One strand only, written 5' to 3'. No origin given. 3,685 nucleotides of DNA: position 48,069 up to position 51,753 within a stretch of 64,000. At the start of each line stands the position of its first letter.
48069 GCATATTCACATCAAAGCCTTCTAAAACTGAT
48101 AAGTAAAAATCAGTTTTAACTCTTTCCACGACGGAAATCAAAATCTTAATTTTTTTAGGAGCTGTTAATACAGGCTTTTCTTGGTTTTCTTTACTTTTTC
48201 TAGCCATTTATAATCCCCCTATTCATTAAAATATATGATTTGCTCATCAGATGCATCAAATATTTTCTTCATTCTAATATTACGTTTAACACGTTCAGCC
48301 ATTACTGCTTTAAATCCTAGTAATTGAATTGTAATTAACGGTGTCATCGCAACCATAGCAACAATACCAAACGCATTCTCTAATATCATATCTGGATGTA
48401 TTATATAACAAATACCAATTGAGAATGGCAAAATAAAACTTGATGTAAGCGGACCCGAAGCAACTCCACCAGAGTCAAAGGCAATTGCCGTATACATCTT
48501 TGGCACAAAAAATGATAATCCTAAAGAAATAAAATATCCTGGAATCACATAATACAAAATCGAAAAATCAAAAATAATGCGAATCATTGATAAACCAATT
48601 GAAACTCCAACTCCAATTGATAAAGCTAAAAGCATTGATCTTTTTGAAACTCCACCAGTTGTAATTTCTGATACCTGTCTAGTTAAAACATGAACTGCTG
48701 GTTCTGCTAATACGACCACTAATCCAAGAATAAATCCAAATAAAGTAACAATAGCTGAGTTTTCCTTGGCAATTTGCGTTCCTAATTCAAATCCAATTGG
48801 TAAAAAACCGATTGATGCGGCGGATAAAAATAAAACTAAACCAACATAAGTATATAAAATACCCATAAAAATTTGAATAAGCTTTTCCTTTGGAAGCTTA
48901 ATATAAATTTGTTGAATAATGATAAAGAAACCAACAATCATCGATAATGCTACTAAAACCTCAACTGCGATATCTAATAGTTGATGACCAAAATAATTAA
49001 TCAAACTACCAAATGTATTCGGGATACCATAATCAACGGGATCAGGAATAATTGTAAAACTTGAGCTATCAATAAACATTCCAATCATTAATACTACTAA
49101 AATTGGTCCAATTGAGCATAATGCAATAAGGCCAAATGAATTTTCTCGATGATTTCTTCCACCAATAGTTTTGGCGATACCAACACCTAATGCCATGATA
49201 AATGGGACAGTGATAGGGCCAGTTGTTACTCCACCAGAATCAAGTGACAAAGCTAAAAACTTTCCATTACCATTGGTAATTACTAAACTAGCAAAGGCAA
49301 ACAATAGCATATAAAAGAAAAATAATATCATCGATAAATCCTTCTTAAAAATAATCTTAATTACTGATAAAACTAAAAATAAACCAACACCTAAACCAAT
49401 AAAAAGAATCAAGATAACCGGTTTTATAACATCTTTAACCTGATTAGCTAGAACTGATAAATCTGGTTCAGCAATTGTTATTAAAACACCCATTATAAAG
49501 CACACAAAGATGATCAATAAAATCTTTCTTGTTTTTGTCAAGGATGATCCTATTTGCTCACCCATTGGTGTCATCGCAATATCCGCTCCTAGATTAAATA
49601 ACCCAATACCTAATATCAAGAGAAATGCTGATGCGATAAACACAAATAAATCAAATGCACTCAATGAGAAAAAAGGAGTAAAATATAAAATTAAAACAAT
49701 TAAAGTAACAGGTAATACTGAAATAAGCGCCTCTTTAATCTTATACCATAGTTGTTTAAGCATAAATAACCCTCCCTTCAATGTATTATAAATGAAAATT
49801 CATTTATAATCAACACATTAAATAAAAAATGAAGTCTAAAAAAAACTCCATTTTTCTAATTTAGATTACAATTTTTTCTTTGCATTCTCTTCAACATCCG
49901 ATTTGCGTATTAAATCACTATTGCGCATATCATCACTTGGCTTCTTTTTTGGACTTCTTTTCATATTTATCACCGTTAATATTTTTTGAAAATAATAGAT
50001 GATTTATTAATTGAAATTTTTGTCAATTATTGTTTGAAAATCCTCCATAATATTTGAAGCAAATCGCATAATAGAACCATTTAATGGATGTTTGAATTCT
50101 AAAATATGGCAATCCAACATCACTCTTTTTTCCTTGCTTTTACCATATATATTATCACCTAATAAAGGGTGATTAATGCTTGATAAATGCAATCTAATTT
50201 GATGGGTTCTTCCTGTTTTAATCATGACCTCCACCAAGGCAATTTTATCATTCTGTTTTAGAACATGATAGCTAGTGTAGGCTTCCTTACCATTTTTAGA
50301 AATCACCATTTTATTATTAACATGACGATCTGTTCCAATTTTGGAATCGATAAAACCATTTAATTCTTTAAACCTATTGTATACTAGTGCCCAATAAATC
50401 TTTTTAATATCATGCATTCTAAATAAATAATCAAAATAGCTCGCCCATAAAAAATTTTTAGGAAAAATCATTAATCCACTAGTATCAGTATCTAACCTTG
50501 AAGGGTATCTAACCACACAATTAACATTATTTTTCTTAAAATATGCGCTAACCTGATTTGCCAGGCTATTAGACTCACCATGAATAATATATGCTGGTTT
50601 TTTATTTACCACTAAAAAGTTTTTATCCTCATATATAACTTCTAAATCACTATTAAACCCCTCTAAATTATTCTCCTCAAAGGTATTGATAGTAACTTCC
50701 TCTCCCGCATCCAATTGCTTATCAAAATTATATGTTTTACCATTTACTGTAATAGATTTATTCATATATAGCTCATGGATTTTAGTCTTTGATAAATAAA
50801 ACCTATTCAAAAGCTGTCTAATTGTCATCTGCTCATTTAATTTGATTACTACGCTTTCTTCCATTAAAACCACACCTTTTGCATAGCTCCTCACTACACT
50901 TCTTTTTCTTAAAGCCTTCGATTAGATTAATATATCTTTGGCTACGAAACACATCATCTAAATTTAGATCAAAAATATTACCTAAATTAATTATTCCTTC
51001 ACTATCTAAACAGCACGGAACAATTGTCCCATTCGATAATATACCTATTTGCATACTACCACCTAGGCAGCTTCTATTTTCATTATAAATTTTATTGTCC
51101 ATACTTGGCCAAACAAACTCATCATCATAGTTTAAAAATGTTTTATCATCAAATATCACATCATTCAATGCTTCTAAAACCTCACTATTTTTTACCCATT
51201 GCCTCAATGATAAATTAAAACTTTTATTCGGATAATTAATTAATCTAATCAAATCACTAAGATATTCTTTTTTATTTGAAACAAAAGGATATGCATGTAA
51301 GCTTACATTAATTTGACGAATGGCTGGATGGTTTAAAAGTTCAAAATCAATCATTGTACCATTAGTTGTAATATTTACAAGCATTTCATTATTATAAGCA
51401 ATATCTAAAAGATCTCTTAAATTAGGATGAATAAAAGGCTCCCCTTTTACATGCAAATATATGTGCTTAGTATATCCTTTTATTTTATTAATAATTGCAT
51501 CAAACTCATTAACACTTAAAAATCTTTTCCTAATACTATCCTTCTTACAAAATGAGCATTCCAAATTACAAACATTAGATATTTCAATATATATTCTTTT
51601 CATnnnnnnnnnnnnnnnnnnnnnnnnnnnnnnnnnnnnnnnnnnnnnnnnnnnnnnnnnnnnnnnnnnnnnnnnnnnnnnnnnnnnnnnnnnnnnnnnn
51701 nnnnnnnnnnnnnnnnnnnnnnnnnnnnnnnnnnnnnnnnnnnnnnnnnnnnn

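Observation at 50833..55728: Translationally coupled module after rdgB: degenerate GGDEF/EAL sensor, HEPN-motif orphan and small radical-SAM/SPASM enzyme (then rluD)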

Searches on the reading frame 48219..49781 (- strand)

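Call 3: search_protein_families(library=pfam, proteins=[window:48219-49781:-], max_evalue=0.1)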
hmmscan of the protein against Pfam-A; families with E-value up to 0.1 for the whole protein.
window:48219-49781:- (520 aa): 1 family
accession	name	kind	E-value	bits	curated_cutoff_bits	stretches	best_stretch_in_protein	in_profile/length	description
PF07556.16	DUF1538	-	2.8e-123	409.5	22.6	2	282-490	1-210/211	Protein of unknown function (DUF1538)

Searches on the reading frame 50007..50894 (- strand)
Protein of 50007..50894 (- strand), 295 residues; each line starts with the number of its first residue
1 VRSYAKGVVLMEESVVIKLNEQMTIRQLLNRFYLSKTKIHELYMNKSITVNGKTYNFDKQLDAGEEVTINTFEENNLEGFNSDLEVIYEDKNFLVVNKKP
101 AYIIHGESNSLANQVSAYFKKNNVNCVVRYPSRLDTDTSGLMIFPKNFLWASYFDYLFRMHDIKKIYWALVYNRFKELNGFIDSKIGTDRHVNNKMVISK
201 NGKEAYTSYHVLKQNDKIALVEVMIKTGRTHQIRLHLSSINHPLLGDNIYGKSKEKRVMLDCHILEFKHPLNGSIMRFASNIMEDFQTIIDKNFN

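Call 3: search_protein_families(library=pfam, proteins=[window:50007-50894:-], max_evalue=0.1)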
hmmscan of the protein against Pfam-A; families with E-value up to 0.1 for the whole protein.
window:50007-50894:- (295 aa): 4 families
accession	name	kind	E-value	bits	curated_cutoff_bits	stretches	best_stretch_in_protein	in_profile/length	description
PF00849.27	PseudoU_synth_2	-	8.6e-30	104.4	26.8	1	92-239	1-152/152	RNA pseudouridylate synthase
PF02597.26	ThiS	-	0.0065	17.4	22.5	0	15-69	14-69/76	ThiS family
PF04607.23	RelA_SpoT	-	0.022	15.5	27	1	191-233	54-97/113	Region found in RelA / SpoT proteins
PF14451.12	Ub-Mut7C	-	0.1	13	23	0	48-70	52-74/81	Mut7-C ubiquitin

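Call 4: search_protein_families(library=ncbifam, proteins=[window:50007-50894:-], max_evalue=0.1)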
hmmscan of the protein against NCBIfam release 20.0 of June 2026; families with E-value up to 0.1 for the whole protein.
window:50007-50894:- (295 aa): 8 families
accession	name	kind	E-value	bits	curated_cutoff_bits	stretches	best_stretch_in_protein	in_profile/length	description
TIGR00005.1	rluA_subfam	subfamily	2.3e-55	188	192.7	1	25-292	8-296/298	RluA family pseudouridine synthase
NF008385.0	PRK11180.1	equivalog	8.5e-36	123.9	351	1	34-291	31-310/325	23S rRNA pseudouridine(1911/1915/1917) synthase RluD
TIGR01621.1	RluA-like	hypoth_equivalog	1.9e-26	92.7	222.3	1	84-269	2-185/217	TIGR01621 family pseudouridine synthase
NF008321.0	PRK11112.1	equivalog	4.3e-21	75.4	328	1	84-291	2-232/257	tRNA pseudouridine(65) synthase TruC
NF008249.0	PRK11025.1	equivalog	2.4e-20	72.7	378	1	85-291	94-311/317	23S rRNA pseudouridine(955/2504/2580) synthase RluC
NF007543.0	PRK10158.1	equivalog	3e-19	69.6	286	1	83-280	13-215/219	bifunctional tRNA pseudouridine(32) synthase/23S rRNA pseudouridine(746) synthase RluA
TIGR00093.1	TIGR00093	subfamily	0.0043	16.8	109.3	1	132-241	35-132/161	pseudouridine synthase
NF008097.0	PRK10839.1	equivalog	0.018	14.7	275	1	89-169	58-134/232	16S rRNA pseudouridine(516) synthase RsuA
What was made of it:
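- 50007..50864 (-): RluA-family (RluD-like) pseudouridine synthase. It is an operon neighbour only in the window's sub-clade. TIGR00005 E 2e-55 and PF00849 (calls 3, 4).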

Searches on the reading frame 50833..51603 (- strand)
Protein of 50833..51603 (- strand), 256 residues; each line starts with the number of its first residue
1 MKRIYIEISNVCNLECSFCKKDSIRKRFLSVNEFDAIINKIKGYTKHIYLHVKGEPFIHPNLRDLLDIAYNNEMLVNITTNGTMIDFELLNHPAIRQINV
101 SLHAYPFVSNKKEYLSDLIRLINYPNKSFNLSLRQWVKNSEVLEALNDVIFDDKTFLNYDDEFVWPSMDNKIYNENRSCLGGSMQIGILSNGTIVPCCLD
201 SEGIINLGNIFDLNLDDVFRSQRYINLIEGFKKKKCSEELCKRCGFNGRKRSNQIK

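Call 3: search_protein_families(library=pfam, proteins=[window:50833-51603:-], max_evalue=0.1)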
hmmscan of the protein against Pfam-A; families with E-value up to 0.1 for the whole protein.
window:50833-51603:- (256 aa): 3 families
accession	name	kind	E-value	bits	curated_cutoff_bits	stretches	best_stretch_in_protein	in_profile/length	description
PF13186.11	SPASM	-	6.3e-12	46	21.5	1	179-244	1-66/67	Iron-sulfur cluster-binding domain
PF04055.27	Radical_SAM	-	3e-09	37.7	29.5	1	6-106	1-113/166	Radical SAM superfamily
PF03822.20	NAF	-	0.053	14.1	25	0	6-53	10-53/54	NAF domain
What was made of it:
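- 50833..51603 (-): 256-aa radical-SAM/SPASM (twitch-like) enzyme. It is a lineage-specific insertion and not part of the conserved pair. Pfam Radical_SAM and SPASM (call 3).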

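Call 4: search_protein_families(library=ncbifam, proteins=[window:50833-51603:-], max_evalue=0.1)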
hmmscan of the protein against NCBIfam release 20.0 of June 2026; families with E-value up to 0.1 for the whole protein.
window:50833-51603:- (256 aa): 54 families (the best 25 are shown)
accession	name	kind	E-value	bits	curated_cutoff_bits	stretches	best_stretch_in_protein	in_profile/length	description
TIGR04317.1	W_rSAM_matur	equivalog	2.8e-17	62.9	380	1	1-107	3-115/349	tungsten cofactor oxidoreductase radical SAM maturase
TIGR04054.1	rSAM_NirJ1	equivalog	4.8e-12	45.2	650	1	7-101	41-136/387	putative heme d1 biosynthesis radical SAM protein NirJ1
TIGR04055.1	rSAM_NirJ2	equivalog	4.9e-11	42.7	500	1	8-102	6-105/326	putative heme d1 biosynthesis radical SAM protein NirJ2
TIGR04250.1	SCM_rSAM_ScmE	equivalog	1e-10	41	400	2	3-89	4-93/358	SynChlorMet cassette radical SAM/SPASM protein ScmE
TIGR04321.1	spiroSPASM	subfamily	4.1e-10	38.9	250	1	5-89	234-326/510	spiro-SPASM protein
TIGR02668.1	moaA_archaeal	equivalog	4.3e-10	39.1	325.25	1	3-105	11-119/303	GTP 3',8-cyclase MoaA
TIGR04251.1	SCM_rSAM_ScmF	equivalog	6.7e-10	38.9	400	1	2-89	4-97/353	SynChlorMet cassette radical SAM/SPASM protein ScmF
TIGR02666.1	moaA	equivalog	6.7e-10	38.4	284.05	1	4-104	12-124/336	GTP 3',8-cyclase MoaA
TIGR04545.1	rSAM_ahbD_hemeb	equivalog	2.1e-09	37.3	500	1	6-90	4-91/339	heme b synthase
NF001199.0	PRK00164.2-1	equivalog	2.1e-09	36.9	231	1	4-105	14-121/308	GTP 3',8-cyclase MoaA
TIGR04546.1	rSAM_ahbC_deAc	equivalog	3.1e-08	32.8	650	1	7-91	44-131/390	12,18-didecarboxysiroheme deacetylase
TIGR03962.1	mycofact_rSAM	equivalog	3.9e-08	32.8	265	1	6-91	16-103/339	mycofactocin radical SAM maturase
NF038283.1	viperin_w_prok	equivalog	1.5e-07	30.8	180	1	8-101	8-113/281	viperin family antiviral radical SAM protein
NF045574.1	sacti_mat_StsB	exception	1.8e-07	30.4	625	1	2-86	96-182/466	StsB family radical SAM/SPASM domain sactipeptide maturase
NF033640.1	N_Twi_rSAM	subfamily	2.9e-07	29.9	170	2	179-244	5-69/398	twitch domain-containing radical SAM protein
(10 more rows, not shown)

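Call 12: search_protein_families(library=padloc, proteins=[window:50833-51603:-], max_evalue=1)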
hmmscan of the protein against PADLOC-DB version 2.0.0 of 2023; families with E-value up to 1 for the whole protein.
window:50833-51603:- (256 aa): 3 families
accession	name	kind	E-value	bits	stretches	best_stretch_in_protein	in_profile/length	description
PDLC02903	pVip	-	4.2e-11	40.8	1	4-102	2-100/257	Viperins not associated with kinases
PDLC02904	pVip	-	1.4e-10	39.1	1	8-103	9-108/262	Viperins associated with kinases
PDLC00755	Effector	-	0.039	11.1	1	91-187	205-295/311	Phospholipase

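Call 23: find_homologous_proteins(query=window:50833-51603:-, max_evalue=1e-10)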
Query window:50833-51603:- (256 aa): 7304 proteins with E <= 1e-10 among 7614 candidates; the best 120 are listed.
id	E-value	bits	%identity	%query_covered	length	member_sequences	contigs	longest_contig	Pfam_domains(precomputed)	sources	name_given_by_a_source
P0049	2.5e-168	576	99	100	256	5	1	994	PF13186.12,PF04055.28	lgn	-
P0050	8.7e-68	247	48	99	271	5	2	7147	PF13186.12,PF04055.28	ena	-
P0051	2.7e-67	245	45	98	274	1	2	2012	PF13186.12,PF04055.28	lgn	-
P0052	2.9e-66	242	47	99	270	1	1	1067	PF13186.12,PF04055.28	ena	-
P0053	5.5e-66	241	46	99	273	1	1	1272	PF13186.12,PF04055.28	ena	-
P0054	9.5e-66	240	45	96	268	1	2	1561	PF13186.12,PF04055.28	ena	-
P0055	1.4e-65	239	46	97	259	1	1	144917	PF13186.12,PF04055.28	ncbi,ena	-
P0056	7.0e-65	237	43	97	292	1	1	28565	PF13186.12,PF04055.28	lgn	-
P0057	1.1e-64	236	48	96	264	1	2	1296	PF13186.12,PF04055.28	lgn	-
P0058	1.4e-64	236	47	95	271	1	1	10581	PF13186.12,PF04055.28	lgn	-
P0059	3.6e-64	235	48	99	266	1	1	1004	PF13186.12,PF04055.28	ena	-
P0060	4.1e-64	235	46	99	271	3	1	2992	PF13186.12,PF04055.28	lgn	-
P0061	4.5e-64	234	42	97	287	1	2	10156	PF13186.12,PF04055.28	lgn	-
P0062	6.4e-64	234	46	99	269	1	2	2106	PF13186.12,PF04055.28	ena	-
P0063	7.6e-64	234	46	99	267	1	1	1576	PF13186.12,PF04055.28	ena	-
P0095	1.3e-61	226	41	98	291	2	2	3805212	PF13186.12,PF04055.28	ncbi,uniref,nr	ncbi:radical SAM/SPASM domain-containing protein [Clostridium thermarum]|uniref:radical SAM/SPASM do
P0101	2.6e-61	225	44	98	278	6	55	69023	PF13186.12,PF04055.28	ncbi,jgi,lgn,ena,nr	ncbi:MAG: radical SAM/SPASM domain-containing protein [Bacilli bacterium]|jgi:radical SAM protein wi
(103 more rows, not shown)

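Call 25: find_encoding_contigs(protein=P0095, flank=5000, max_places=1)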
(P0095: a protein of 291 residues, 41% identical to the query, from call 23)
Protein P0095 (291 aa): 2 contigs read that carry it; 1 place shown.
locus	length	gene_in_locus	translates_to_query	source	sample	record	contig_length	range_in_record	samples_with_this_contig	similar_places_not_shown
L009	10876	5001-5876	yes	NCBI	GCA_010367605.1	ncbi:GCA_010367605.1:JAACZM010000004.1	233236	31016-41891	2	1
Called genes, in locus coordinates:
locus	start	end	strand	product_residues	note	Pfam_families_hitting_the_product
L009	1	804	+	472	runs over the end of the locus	PF01225:Mur_ligase, PF08245:Mur_ligase_M, PF02875:Mur_ligase_C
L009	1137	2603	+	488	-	PF01225:Mur_ligase (weak), PF08245:Mur_ligase_M, PF02875:Mur_ligase_C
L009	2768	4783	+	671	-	PF12439:GDE_N, PF06202:GDE_C, PF17389:Bac_rhamnosid6H (weak), PF22422:MGH1-like_GH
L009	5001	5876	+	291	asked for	PF04055:Radical_SAM, PF13186:SPASM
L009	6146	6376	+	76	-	PF00462:Glutaredoxin, PF13417:GST_N_3 (weak)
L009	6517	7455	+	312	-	PF00890:FAD_binding_2 (faint), PF01134:GIDA (faint), PF01266:DAO (faint), PF07992:Pyr_redox_2, PF12831:FAD_oxidored, PF13450:NAD_binding_8 (weak), PF13738:Pyr_redox_3, PF00070:Pyr_redox, +2 more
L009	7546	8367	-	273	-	PF02535:Zip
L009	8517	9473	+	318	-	PF00389:2-Hacid_dh, PF00670:AdoHcyase_NAD (faint), PF07991:KARI_N (faint), PF02826:2-Hacid_dh_C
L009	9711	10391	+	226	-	-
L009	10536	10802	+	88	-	PF02583:Trns_repr_metal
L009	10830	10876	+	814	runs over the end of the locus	PF00403:HMA, PF19803:DUF6286 (faint), PF19991:HMA_2 (faint), PF00403:HMA, PF00122:E1-E2_ATPase, PF00702:Hydrolase, PF08282:Hydrolase_3 (faint)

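Call 26: find_encoding_contigs(protein=P0101, flank=5000, max_places=2)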
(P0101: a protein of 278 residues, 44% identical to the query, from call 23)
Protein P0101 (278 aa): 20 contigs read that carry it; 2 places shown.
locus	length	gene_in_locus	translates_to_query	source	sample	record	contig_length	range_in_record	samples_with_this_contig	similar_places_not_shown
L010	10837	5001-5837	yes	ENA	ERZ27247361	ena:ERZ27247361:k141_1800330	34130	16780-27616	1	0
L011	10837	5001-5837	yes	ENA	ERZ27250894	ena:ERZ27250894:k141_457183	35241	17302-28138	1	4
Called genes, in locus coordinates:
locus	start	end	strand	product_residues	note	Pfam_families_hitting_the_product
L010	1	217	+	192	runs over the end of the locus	PF12796:Ank_2, PF13637:Ank_4, PF13857:Ank_5, PF00023:Ank, PF12796:Ank_2, PF13606:Ank_3, PF13637:Ank_4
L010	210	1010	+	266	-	PF02457:DAC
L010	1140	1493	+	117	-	PF02142:MGS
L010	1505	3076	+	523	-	-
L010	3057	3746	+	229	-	PF01128:IspD, PF12804:NTP_transf_3 (weak)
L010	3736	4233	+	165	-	PF02542:YgbB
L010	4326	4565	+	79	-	PF01106:NifU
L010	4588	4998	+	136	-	-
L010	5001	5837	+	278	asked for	PF04055:Radical_SAM, PF13186:SPASM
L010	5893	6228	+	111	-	PF00575:S1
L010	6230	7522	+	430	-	PF00342:PGI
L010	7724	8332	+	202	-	PF00440:TetR_N (weak)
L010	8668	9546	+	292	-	PF02361:CbiQ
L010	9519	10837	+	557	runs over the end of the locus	PF01637:ATPase_2 (faint), PF02463:SMC_N, PF03193:RsgA_GTPase (faint), PF03215:Rad17 (faint), PF00005:ABC_tran, PF13401:AAA_22 (weak), PF00005:ABC_tran, PF13304:AAA_21 (weak), +8 more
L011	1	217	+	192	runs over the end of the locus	PF12796:Ank_2, PF13637:Ank_4, PF13857:Ank_5, PF00023:Ank, PF12796:Ank_2, PF13606:Ank_3, PF13637:Ank_4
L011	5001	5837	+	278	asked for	PF04055:Radical_SAM, PF13186:SPASM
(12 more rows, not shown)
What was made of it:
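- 50833..51603 (-): The family is large with unrelated contexts (calls 23, 25, 26).
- On RiPP or cofactor maturase cluster (SPASM maturase with a precursor gene): Homologues have unrelated neighbours (calls 25, 26).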

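Call 71: search_solved_structures(query=window:50833-51603:-, max_evalue=0.001)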
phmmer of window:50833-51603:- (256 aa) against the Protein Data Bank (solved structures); distinct sequences matched with E-value up to 0.001: 5.
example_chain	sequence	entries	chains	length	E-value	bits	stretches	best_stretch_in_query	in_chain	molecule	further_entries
4m7s_A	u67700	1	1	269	4.8e-05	26.2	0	174-245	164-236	BtrN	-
4m7t_A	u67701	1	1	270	4.9e-05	26.1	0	174-245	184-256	BtrN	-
8wm2_A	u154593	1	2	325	6.7e-05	25.7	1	7-107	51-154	Fe-S radical SAM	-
7vob_C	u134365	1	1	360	0.00064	22.5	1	4-103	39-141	Cytosylglucuronate decarboxylase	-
7voc_C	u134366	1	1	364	0.00066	22.4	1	4-103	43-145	Cytosylglucuronate decarboxylase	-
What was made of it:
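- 50833..51603 (-): The nearest PDB sequences include BtrN (call 71).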
